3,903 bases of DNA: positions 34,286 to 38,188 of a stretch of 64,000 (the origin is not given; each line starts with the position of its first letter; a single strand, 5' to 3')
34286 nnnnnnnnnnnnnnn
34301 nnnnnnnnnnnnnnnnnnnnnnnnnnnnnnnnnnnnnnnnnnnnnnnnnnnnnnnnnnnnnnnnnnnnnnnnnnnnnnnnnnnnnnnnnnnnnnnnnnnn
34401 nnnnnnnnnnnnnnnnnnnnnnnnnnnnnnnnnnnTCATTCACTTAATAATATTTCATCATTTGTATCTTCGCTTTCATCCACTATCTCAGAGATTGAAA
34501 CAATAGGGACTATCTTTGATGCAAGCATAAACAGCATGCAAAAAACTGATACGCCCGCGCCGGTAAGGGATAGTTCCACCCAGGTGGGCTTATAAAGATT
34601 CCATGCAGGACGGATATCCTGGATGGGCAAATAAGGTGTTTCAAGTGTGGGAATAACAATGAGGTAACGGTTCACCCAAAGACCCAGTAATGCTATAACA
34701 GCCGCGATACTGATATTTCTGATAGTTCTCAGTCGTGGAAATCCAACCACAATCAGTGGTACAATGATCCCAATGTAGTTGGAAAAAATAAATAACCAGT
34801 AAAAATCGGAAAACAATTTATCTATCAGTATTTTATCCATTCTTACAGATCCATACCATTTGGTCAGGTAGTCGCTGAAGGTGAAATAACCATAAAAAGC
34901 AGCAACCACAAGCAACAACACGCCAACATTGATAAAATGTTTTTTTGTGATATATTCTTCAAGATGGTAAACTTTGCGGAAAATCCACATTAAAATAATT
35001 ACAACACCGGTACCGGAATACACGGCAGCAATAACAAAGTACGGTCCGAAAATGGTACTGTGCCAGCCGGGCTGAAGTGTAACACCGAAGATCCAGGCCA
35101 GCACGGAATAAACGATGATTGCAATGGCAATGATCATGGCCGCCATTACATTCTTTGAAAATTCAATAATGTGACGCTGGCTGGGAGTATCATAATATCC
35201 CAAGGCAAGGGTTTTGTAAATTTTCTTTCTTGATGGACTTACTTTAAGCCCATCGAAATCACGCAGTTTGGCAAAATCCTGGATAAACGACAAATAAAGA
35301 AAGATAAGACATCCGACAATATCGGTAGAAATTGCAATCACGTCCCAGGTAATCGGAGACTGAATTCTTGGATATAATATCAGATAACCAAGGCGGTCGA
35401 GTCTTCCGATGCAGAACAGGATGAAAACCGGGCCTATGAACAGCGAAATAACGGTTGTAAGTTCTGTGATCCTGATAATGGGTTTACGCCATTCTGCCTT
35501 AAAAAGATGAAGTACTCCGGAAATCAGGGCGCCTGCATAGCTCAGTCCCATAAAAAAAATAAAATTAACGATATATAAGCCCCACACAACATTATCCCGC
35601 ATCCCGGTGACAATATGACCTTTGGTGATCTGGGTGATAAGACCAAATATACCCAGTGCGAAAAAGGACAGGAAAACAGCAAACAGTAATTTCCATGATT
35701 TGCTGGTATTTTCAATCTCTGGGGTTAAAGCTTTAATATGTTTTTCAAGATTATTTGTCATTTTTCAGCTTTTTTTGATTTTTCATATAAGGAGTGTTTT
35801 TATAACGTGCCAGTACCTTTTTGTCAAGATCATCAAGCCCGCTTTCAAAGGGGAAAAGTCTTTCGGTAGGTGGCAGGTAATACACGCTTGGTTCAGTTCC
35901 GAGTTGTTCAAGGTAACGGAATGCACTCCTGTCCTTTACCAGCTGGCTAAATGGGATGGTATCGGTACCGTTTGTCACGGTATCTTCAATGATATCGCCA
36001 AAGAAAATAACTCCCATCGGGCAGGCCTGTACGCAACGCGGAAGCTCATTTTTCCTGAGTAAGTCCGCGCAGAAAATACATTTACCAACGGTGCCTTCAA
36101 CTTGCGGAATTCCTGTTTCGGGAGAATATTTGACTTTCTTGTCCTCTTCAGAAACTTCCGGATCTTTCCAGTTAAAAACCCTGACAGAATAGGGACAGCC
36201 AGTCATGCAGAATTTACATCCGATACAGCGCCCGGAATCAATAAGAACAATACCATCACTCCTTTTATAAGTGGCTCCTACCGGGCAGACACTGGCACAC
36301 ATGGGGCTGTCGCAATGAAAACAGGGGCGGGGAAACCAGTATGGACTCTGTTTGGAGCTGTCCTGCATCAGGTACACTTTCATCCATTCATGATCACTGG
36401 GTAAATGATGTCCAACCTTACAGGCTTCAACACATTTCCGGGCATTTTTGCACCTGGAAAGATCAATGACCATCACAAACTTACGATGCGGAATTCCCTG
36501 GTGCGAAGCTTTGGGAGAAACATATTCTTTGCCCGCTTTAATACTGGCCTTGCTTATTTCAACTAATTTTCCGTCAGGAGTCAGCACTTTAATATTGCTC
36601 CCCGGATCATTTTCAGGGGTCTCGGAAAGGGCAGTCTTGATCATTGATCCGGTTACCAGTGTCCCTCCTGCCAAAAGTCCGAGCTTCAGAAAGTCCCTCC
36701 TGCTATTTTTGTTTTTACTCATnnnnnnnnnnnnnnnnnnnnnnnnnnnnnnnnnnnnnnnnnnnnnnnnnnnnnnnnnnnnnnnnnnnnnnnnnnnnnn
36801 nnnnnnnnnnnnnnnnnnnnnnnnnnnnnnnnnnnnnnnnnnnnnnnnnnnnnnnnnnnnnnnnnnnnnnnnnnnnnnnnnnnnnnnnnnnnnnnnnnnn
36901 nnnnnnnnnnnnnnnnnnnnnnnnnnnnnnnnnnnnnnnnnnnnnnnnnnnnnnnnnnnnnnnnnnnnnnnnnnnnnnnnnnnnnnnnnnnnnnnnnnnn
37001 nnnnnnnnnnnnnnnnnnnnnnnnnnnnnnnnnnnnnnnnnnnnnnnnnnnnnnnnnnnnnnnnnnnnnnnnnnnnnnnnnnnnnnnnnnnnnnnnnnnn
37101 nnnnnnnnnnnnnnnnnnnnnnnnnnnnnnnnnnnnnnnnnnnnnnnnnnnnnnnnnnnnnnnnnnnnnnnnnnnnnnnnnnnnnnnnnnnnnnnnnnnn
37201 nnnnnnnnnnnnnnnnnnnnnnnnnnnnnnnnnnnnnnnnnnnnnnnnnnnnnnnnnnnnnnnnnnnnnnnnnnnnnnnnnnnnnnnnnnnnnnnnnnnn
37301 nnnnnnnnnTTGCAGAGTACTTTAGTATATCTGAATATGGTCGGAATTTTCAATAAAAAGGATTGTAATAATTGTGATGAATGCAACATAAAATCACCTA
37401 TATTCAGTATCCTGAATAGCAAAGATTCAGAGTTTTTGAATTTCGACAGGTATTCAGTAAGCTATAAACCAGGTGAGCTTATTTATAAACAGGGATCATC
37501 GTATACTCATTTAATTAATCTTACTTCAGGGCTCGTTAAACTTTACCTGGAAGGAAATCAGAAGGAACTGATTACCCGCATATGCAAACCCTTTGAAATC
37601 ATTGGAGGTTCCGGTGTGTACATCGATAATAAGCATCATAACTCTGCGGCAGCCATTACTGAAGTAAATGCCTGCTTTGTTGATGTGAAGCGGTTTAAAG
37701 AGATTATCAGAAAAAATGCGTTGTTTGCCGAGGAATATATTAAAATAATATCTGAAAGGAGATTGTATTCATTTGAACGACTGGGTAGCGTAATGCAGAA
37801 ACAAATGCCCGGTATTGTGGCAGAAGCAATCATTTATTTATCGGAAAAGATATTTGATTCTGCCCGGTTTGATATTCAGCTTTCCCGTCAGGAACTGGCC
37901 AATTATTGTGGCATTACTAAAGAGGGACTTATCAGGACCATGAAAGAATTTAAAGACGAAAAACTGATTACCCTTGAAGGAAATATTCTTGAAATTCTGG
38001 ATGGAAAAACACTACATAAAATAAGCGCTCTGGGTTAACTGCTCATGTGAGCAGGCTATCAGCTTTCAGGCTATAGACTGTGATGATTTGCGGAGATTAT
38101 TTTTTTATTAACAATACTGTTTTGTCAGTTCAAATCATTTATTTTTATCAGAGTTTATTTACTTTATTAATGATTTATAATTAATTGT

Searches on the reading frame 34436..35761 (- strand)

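Call 50: search_protein_families(library=pfam, proteins=[window:34436-35761:-], max_evalue=0.001)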
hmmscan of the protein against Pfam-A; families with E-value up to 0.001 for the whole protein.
window:34436-35761:- (441 aa): 1 family
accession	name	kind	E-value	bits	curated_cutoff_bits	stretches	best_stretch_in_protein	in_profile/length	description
PF03916.19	NrfD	-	5.1e-34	118.8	25.8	1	51-373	2-309/313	Polysulphide reductase, NrfD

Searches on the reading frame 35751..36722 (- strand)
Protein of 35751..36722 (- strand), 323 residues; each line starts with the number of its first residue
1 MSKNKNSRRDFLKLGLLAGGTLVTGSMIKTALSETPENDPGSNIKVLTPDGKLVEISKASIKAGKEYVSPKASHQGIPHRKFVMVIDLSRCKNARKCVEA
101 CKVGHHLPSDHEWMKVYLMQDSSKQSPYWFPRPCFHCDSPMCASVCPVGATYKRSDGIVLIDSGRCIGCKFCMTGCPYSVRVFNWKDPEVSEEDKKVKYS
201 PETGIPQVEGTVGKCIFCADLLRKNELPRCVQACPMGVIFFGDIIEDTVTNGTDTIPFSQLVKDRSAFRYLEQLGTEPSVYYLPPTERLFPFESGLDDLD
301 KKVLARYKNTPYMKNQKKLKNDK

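Call 50: search_protein_families(library=pfam, proteins=[window:35751-36722:-], max_evalue=0.001)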
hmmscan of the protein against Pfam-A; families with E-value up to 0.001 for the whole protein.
window:35751-36722:- (323 aa): 9 families
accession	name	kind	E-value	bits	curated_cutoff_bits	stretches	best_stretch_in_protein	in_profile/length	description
PF13247.11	Fer4_11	-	1.2e-20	74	26.2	2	128-188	4-66/100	4Fe-4S dicluster domain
PF12838.12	Fer4_7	-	1.5e-15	57.8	27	1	165-238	1-52/52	4Fe-4S dicluster domain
PF12837.12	Fer4_6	-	5e-12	45.6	25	1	158-180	1-23/24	4Fe-4S binding domain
PF13237.11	Fer4_10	-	4e-11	43.1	25.5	1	159-235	2-53/53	4Fe-4S dicluster domain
PF13187.11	Fer4_9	-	7.3e-11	42.4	27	1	165-239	1-52/52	4Fe-4S dicluster domain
PF12797.12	Fer4_2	-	8.7e-09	35.2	24.5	1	158-178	2-22/22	4Fe-4S binding domain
PF00037.32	Fer4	-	5.4e-08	32.8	21.1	1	160-178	2-20/24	4Fe-4S binding domain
PF13183.11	Fer4_8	-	1.3e-07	32.5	27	1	165-238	4-68/68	4Fe-4S dicluster domain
PF12800.12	Fer4_4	-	4.4e-05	23.9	24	0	165-178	3-16/17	4Fe-4S binding domain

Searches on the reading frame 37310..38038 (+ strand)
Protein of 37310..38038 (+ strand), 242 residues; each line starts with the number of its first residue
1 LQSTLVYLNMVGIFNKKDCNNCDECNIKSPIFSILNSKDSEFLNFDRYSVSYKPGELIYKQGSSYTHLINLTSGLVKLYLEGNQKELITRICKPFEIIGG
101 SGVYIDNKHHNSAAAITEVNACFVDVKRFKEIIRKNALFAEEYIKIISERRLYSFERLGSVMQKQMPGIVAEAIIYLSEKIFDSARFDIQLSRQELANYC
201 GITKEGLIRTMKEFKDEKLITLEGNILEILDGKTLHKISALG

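Call 50: search_protein_families(library=pfam, proteins=[window:37310-38038:+], max_evalue=0.001)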
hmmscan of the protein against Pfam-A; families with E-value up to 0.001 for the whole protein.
window:37310-38038:+ (242 aa): 3 families
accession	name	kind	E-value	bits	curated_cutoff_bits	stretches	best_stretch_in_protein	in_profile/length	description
PF00027.35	cNMP_binding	-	2.4e-13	50.3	27.5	1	50-136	2-89/89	Cyclic nucleotide-binding domain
PF13545.12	HTH_Crp_2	-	6.8e-12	45.6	27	1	170-237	3-69/70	Crp-like helix-turn-helix domain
PF00325.26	Crp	-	1e-06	28.8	21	1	189-220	1-32/32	Bacterial regulatory proteins, crp family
